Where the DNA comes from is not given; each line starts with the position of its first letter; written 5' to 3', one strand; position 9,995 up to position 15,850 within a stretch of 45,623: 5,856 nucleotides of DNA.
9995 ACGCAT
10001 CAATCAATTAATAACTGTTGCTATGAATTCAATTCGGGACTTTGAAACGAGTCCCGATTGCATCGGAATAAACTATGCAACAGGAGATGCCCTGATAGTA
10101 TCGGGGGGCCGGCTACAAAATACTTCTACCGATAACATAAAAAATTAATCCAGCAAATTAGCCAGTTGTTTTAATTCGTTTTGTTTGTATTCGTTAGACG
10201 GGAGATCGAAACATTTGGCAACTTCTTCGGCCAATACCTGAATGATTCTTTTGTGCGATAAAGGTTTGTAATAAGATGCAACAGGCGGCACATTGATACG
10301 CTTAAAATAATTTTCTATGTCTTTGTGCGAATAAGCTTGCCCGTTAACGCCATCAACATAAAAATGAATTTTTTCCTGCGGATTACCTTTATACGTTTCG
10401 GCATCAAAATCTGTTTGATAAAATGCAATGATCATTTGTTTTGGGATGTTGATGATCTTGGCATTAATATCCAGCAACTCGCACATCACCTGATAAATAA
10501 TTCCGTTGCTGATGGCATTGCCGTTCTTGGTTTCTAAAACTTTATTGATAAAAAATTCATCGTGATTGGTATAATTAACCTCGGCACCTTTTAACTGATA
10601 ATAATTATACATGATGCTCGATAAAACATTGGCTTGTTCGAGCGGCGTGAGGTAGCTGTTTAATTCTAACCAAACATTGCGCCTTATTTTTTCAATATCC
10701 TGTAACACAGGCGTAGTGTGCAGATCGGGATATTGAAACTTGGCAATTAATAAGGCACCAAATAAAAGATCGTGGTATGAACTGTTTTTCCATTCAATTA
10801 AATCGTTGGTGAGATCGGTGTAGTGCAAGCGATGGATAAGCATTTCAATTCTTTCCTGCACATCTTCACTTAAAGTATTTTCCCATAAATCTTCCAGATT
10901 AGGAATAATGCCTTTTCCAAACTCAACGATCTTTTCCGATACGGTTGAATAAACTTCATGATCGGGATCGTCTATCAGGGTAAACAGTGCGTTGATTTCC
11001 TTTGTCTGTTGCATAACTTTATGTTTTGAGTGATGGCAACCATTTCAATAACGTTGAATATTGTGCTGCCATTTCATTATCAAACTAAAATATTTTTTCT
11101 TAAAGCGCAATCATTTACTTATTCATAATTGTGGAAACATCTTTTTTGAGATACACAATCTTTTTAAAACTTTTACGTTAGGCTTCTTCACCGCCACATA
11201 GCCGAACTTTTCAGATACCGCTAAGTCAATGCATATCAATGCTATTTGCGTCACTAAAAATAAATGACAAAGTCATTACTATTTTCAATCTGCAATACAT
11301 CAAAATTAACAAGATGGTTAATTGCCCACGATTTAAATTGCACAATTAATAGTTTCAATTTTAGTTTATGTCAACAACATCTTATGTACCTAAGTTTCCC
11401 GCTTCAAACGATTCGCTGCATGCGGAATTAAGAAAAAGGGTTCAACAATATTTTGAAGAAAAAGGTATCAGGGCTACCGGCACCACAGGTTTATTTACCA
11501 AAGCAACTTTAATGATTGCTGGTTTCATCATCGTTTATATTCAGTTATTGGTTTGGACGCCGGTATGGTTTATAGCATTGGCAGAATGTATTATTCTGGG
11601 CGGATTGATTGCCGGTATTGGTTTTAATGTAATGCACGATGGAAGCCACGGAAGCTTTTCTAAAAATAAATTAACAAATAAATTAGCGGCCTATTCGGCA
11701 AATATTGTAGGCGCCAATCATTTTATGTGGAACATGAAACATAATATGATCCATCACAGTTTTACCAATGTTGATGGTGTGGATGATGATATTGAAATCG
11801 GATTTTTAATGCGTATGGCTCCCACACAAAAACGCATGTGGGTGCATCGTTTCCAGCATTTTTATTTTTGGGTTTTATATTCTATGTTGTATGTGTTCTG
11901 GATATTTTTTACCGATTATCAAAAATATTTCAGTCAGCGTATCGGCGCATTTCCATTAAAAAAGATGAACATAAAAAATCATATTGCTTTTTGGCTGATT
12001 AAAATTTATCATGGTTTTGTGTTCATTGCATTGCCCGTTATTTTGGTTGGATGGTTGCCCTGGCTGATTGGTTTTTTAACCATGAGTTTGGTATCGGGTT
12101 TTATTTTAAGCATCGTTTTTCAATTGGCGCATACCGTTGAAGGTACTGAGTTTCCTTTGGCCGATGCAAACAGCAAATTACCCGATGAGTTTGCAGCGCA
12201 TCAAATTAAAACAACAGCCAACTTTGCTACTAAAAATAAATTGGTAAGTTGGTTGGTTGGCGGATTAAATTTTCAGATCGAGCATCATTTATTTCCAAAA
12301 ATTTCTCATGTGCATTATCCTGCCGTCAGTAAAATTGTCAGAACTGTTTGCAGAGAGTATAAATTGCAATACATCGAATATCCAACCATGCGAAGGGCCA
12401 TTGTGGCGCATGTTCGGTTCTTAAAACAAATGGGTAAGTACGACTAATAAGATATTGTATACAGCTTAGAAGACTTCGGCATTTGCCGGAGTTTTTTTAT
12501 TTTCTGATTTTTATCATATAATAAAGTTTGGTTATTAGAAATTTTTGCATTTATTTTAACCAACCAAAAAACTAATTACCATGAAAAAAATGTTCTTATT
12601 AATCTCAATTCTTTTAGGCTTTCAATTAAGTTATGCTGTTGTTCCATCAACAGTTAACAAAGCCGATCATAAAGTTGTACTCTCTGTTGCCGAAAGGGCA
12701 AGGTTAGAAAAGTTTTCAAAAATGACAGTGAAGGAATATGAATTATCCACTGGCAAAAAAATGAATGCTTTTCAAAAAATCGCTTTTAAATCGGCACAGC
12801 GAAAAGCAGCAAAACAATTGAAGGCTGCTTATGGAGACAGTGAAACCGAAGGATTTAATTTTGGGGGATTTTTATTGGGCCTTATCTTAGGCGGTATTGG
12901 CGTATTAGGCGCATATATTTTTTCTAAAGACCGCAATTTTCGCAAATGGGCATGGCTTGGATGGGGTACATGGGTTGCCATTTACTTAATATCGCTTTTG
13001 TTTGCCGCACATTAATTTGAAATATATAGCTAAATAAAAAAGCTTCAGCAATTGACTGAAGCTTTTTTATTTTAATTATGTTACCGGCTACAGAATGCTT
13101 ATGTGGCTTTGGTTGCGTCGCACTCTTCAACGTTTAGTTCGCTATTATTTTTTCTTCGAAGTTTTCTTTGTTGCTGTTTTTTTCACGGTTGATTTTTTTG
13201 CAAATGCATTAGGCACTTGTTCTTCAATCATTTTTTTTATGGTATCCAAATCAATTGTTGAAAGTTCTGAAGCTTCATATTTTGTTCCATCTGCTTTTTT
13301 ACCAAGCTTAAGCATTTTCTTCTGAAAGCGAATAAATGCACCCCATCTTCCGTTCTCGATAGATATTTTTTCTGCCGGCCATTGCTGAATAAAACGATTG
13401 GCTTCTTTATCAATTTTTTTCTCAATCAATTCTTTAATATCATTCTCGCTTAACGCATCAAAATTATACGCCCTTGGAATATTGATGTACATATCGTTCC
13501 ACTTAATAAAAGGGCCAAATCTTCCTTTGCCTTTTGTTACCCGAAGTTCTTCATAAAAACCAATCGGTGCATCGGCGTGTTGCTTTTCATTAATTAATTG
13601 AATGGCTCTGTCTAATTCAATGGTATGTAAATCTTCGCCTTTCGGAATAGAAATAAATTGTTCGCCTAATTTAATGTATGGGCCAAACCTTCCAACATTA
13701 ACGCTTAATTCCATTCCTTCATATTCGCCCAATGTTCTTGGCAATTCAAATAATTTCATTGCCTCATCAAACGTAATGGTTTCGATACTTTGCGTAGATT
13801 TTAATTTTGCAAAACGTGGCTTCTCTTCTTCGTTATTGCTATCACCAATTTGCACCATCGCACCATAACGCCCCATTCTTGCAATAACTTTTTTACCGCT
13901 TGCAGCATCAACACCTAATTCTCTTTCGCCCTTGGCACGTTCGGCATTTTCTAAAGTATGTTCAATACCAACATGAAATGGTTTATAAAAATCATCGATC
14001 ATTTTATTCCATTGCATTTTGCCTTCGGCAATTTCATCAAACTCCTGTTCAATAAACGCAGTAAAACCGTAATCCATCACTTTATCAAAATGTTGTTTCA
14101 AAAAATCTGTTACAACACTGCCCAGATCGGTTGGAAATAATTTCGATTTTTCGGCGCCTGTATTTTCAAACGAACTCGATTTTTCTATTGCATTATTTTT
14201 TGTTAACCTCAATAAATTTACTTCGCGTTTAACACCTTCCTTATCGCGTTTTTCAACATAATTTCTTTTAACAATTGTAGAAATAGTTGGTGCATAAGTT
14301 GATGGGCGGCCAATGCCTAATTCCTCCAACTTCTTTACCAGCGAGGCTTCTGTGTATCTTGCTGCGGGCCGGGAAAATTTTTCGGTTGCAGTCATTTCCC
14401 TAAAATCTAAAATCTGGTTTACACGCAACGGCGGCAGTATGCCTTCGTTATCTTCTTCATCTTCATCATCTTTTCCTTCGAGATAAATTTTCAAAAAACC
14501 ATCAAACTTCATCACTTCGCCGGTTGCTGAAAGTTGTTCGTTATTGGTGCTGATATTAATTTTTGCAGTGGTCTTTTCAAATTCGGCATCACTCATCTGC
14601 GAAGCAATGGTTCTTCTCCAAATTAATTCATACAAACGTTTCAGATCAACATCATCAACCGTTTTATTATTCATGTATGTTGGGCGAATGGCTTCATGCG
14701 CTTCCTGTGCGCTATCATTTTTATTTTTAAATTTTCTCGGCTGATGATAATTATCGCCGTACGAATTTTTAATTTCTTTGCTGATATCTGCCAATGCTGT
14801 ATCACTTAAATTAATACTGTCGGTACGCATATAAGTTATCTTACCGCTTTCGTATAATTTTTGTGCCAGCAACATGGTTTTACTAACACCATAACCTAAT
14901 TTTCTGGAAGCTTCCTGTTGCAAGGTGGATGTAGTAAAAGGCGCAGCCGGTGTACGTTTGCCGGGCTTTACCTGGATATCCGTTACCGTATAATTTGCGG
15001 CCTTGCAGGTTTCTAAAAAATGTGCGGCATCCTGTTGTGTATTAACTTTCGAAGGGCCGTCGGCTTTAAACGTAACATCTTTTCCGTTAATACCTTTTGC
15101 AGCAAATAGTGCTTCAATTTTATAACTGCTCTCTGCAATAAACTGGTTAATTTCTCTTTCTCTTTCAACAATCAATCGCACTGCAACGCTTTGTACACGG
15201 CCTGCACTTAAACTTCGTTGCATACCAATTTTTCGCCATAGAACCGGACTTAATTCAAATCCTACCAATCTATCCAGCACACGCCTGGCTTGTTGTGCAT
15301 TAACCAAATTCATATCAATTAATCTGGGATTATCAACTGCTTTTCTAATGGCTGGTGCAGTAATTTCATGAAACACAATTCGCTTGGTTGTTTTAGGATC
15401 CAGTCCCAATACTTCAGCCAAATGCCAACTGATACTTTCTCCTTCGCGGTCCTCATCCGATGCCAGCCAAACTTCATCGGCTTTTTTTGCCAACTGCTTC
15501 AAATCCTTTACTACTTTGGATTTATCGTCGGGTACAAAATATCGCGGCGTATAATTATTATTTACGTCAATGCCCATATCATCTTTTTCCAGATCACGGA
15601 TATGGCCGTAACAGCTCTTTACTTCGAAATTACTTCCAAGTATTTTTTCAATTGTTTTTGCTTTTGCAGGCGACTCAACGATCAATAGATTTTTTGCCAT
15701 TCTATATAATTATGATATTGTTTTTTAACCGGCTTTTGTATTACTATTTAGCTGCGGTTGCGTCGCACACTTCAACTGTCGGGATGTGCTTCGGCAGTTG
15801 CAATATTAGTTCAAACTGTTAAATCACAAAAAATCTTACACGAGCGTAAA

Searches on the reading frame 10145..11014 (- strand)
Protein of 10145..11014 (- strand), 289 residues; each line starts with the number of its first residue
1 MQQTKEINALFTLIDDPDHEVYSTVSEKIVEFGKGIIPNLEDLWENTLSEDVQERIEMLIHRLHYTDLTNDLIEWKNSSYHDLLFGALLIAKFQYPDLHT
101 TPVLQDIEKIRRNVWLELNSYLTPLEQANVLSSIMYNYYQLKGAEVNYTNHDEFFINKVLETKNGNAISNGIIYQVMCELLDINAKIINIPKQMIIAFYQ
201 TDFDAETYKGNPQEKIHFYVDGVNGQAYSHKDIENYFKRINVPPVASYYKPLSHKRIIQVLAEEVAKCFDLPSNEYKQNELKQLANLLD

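Call 71: search_protein_families(library=pfam, proteins=[window:10145-11014:-], max_evalue=0.00001)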
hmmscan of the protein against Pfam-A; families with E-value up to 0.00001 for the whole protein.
window:10145-11014:- (289 aa): 1 family
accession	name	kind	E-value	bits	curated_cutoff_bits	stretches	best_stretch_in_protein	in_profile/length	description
PF13369.12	Transglut_core2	-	5.2e-22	78.4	23.5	1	103-259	3-151/155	Transglutaminase-like superfamily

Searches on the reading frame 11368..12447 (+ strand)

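Call 71: search_protein_families(library=pfam, proteins=[window:11368-12447:+], max_evalue=0.00001)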
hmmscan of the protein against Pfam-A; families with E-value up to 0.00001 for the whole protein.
window:11368-12447:+ (359 aa): 1 family
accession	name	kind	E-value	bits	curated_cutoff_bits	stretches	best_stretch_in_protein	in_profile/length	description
PF00487.30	FA_desaturase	-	1.2e-34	120.6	29.7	1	67-338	3-252/253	Fatty acid desaturase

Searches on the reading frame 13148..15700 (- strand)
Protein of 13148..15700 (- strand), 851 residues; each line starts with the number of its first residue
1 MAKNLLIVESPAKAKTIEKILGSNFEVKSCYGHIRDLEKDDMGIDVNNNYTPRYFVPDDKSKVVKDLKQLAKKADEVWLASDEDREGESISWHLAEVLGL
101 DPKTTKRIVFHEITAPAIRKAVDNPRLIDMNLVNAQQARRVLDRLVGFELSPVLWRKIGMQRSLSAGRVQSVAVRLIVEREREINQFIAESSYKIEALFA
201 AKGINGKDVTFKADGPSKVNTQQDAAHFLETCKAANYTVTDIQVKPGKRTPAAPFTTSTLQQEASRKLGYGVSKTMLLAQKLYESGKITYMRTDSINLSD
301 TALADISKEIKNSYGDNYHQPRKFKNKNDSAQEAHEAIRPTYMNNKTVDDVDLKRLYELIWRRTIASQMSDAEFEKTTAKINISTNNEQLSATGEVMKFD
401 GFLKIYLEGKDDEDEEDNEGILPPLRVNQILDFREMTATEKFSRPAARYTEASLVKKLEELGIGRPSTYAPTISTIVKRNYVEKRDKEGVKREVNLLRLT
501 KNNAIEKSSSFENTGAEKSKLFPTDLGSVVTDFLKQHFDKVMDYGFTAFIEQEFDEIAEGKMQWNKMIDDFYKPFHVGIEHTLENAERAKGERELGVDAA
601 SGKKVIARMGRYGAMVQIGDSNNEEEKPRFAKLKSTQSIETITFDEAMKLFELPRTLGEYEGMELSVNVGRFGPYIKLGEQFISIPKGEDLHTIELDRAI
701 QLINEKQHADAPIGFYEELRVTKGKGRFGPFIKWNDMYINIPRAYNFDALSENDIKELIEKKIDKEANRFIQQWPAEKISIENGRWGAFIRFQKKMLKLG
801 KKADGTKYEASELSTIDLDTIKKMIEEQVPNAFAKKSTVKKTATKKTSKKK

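Call 25: find_related_loci(query=window:13148-15700:-, collection=metagenome_contigs, flank=2500)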
Query window:13148-15700:- (851 aa) in metagenome_contigs; peptide patterns used: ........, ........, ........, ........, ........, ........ (x = any residue, [..] = any of these).
600 stretches matched a pattern (row limit reached: there are more); 277 encode a relative of the query (tblastn E <= 1e-3); the best 80 are kept; 80 distinct loci.
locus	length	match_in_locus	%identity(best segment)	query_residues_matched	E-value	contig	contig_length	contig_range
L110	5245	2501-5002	90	1-834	0e+0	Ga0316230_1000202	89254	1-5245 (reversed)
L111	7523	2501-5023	86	1-841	0e+0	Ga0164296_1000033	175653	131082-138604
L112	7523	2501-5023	86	1-841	0e+0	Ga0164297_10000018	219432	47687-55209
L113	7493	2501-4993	84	1-831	0e+0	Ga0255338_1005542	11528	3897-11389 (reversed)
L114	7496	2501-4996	83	1-833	0e+0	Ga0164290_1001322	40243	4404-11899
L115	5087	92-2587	84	1-833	0e+0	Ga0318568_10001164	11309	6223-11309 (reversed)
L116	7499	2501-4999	84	1-833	0e+0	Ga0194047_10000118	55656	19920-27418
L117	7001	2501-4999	84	1-833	0e+0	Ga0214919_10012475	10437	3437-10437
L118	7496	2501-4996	83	1-833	0e+0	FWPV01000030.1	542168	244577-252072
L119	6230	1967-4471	82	1-837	0e+0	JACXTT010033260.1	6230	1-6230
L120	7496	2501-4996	83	1-833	0e+0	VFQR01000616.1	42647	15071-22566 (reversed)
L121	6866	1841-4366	81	1-845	0e+0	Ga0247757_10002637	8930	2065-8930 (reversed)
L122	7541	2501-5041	82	1-844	0e+0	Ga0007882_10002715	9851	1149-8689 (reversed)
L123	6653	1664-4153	82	1-831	0e+0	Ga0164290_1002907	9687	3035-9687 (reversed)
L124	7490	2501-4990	81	1-830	0e+0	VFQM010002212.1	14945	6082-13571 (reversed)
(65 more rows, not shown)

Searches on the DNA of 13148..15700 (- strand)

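Call 77: search_rna_families(sources=[L069, L095, L099, L102, L253, L229, L205, L115, L042, L100], threshold=gathering)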
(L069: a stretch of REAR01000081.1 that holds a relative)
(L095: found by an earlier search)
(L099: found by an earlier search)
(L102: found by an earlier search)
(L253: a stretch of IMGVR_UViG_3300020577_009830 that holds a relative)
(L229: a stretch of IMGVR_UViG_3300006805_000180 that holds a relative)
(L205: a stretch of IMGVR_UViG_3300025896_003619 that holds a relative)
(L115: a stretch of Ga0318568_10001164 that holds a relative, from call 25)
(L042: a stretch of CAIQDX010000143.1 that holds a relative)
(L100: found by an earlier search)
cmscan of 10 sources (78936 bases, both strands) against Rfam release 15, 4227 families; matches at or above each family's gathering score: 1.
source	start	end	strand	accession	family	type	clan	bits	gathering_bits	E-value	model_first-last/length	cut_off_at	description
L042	112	219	-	RF04183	Bacteroidales_small_SRP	Gene;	CL00003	93.4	55.2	6e-18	1-107/107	no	Bacteroidales small SRP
